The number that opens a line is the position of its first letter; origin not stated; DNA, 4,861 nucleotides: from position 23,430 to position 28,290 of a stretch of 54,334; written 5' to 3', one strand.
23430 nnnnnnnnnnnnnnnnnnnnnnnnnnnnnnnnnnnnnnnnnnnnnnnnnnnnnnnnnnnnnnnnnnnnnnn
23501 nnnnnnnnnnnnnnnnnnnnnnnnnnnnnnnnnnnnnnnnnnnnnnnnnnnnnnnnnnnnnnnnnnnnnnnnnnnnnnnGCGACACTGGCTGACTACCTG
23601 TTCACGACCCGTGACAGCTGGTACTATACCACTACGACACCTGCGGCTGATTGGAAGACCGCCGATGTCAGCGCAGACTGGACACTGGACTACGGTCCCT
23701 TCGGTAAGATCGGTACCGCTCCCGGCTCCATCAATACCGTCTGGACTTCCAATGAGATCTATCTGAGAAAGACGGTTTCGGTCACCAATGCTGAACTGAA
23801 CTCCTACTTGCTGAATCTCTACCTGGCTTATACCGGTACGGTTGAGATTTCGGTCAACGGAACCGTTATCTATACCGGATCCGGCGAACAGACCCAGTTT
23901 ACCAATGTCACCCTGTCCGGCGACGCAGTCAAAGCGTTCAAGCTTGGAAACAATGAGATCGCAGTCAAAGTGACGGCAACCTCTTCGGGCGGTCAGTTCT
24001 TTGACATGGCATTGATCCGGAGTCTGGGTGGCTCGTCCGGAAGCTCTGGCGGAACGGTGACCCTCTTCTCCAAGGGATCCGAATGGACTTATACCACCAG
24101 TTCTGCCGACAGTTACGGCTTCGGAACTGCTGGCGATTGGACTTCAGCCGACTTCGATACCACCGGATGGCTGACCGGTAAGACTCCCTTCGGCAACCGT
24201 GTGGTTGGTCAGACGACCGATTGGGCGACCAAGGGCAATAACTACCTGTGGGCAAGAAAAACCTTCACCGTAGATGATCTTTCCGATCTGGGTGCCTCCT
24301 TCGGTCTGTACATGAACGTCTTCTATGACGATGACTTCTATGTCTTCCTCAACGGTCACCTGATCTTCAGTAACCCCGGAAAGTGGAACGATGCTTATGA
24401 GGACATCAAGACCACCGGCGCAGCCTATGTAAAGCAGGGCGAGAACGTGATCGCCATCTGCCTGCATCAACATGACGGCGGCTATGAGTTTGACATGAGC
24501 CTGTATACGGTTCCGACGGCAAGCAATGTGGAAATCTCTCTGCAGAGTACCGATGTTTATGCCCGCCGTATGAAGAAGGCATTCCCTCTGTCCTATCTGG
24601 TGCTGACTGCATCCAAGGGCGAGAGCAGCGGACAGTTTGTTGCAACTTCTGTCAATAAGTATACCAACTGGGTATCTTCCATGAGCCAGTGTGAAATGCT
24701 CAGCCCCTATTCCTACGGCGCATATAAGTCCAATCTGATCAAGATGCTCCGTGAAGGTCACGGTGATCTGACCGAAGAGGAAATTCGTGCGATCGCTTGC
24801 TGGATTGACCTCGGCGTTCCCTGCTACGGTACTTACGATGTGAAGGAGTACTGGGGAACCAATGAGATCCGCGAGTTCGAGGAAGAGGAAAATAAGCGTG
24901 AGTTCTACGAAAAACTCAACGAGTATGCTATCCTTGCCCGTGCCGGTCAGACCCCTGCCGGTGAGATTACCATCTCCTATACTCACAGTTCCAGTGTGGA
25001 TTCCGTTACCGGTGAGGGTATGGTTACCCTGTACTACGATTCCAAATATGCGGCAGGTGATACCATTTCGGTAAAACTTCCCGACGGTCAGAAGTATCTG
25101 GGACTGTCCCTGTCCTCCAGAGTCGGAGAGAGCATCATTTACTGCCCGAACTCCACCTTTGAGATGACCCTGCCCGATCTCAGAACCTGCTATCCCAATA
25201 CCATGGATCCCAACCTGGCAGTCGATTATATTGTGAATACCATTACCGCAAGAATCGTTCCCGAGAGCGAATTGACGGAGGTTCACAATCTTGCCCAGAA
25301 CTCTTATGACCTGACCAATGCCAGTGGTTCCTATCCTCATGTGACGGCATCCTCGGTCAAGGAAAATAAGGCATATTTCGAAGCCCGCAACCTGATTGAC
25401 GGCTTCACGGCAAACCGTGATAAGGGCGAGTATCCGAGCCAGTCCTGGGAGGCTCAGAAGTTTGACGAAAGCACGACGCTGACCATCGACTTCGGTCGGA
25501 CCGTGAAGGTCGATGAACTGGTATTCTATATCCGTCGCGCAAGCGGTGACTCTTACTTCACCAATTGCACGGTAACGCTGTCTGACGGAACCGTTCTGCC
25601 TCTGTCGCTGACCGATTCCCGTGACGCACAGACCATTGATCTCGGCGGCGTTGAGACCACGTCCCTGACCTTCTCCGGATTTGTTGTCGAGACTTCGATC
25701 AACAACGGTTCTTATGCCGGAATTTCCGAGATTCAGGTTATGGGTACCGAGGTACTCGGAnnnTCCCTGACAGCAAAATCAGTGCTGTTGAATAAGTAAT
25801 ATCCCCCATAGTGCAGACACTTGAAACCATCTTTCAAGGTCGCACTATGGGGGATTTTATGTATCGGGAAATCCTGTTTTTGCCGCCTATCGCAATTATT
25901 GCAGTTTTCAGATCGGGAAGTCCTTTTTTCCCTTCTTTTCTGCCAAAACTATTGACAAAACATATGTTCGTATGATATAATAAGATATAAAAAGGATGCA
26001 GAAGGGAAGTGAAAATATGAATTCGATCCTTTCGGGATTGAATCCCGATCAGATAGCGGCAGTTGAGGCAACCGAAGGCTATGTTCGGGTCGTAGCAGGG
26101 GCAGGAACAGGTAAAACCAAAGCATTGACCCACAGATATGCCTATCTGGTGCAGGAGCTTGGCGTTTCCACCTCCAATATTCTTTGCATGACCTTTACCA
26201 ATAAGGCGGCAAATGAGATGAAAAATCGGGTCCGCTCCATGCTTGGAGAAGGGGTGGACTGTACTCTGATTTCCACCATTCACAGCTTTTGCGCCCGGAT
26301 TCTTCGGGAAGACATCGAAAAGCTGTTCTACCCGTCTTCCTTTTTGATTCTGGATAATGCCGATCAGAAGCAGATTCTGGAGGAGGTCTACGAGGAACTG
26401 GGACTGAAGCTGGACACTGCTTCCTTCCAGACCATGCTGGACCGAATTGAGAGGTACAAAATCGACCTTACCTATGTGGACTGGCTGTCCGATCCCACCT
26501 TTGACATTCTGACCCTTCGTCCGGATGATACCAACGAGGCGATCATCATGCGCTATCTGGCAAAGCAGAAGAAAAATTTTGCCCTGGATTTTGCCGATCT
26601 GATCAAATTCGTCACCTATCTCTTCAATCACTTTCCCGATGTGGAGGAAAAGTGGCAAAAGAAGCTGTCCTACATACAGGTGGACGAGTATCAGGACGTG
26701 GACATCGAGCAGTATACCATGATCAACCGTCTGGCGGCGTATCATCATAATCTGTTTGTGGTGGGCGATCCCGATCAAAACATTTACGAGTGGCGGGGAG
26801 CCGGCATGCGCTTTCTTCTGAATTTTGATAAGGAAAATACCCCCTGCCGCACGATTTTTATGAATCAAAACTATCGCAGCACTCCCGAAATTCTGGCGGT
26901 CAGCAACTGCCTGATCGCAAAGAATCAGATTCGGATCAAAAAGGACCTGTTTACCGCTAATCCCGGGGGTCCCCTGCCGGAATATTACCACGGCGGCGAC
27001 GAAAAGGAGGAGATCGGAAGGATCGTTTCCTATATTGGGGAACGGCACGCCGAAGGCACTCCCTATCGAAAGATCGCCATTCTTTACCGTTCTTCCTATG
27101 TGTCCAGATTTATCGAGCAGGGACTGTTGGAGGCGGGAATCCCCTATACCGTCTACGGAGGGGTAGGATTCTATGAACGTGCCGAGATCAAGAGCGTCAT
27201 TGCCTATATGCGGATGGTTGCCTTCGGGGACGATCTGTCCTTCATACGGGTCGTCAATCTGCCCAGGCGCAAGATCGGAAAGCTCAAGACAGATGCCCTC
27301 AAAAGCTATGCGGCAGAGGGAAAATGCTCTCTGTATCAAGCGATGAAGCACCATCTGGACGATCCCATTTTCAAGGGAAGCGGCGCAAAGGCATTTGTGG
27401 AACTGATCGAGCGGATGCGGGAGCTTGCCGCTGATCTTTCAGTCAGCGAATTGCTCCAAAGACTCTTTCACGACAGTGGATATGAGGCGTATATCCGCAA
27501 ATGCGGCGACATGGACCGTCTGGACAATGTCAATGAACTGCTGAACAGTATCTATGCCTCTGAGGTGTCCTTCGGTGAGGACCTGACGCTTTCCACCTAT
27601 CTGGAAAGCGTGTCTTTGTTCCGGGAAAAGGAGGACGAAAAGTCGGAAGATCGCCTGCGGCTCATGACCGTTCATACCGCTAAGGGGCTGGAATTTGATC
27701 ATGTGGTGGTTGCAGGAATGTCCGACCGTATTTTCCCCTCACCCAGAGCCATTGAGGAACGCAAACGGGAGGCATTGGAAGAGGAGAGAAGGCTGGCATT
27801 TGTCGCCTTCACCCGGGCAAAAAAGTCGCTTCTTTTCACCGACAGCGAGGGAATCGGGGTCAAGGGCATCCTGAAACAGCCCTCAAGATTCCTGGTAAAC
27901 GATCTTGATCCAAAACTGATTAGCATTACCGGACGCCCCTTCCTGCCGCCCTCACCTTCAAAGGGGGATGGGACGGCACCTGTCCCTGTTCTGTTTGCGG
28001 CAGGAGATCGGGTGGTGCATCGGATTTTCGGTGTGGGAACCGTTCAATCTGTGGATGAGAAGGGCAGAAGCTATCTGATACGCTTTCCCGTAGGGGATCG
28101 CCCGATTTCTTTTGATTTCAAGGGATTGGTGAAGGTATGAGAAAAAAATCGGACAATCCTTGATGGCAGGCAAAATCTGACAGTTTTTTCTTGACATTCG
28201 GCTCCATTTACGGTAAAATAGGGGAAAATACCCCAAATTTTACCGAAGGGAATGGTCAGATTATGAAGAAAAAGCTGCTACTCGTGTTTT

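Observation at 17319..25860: Self-contained cytochrome c module in a sporulating Clostridia-type genome: System II maturation plus two exported beta-propeller di-haem proteins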

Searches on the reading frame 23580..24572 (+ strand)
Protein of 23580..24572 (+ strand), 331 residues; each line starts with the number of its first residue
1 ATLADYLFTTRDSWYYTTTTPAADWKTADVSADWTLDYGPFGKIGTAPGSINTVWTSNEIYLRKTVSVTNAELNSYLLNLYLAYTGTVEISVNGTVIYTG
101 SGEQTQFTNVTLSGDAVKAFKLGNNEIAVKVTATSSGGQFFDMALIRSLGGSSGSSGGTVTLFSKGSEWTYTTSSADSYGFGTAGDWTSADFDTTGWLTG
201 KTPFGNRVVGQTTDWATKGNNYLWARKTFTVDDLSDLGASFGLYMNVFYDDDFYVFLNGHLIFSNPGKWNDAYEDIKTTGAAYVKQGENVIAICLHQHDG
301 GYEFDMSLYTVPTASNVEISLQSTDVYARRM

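Call 58: search_solved_structures(query=window:23580-24572:+, max_evalue=1)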
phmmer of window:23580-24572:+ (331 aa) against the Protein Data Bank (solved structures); distinct sequences matched with E-value up to 1: 0.

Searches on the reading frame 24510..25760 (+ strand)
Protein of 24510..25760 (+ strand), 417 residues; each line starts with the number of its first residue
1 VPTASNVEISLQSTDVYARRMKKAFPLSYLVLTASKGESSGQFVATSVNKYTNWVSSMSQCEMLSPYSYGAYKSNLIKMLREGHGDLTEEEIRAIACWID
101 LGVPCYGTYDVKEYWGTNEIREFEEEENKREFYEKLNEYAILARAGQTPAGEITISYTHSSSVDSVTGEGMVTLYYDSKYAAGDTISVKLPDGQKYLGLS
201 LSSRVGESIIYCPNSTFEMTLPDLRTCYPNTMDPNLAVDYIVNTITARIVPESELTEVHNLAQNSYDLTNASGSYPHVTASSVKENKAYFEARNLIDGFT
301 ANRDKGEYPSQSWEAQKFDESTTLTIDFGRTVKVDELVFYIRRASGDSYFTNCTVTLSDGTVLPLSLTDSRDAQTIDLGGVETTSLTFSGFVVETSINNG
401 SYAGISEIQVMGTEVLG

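Call 57: search_solved_structures(query=window:24510-25760:+, max_evalue=1)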
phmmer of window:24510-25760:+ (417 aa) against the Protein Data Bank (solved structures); distinct sequences matched with E-value up to 1: 5.
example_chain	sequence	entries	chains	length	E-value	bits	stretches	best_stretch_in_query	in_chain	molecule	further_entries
2ka9_A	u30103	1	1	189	0.71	12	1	156-217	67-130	Disks large homolog 4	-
3gsl_A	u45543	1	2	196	0.75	12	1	156-217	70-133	Disks large homolog 4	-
6spv_A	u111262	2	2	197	0.77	11.9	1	156-217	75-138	Disks large homolog 4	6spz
3zrt_A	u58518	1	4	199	0.79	11.9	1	156-217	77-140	DISKS LARGE HOMOLOG 4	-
4pn0_A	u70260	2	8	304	0.81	11.9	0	133-221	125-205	mRNA-capping enzyme subunit beta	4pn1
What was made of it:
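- Tried and rejected: Residues 630-960 and 940-1356 gave nothing significant (calls 57, 58).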

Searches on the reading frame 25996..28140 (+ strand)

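Call 35: search_protein_families(library=pfam, proteins=[window:25996-28140:+], max_evalue=0.00001)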
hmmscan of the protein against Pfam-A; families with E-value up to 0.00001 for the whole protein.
window:25996-28140:+ (714 aa): 7 families
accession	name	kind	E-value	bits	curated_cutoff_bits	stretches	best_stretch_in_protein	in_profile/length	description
PF00580.27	UvrD-helicase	-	9.6e-73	245.6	23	1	15-280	1-269/271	UvrD/REP helicase N-terminal domain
PF13361.12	UvrD_C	-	1.9e-56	192.4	25.6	1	288-616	2-347/350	UvrD-like helicase C-terminal domain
PF13245.12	AAA_19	-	8.1e-25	88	25.1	1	20-265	2-132/134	AAA domain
PF13538.12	UvrD_C_2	-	1.5e-08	34.8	27.4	0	555-574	3-22/52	UvrD-like helicase C-terminal domain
PF13604.12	AAA_30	-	6e-08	33.1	27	0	15-79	2-66/191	AAA domain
PF01443.25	Viral_helicase1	-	9.5e-07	29.3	21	0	538-614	161-226/228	Viral superfamily 1 RNA helicase core domain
PF13087.12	AAA_12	-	1.3e-06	28.6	27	0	511-613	94-189/195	AAA domain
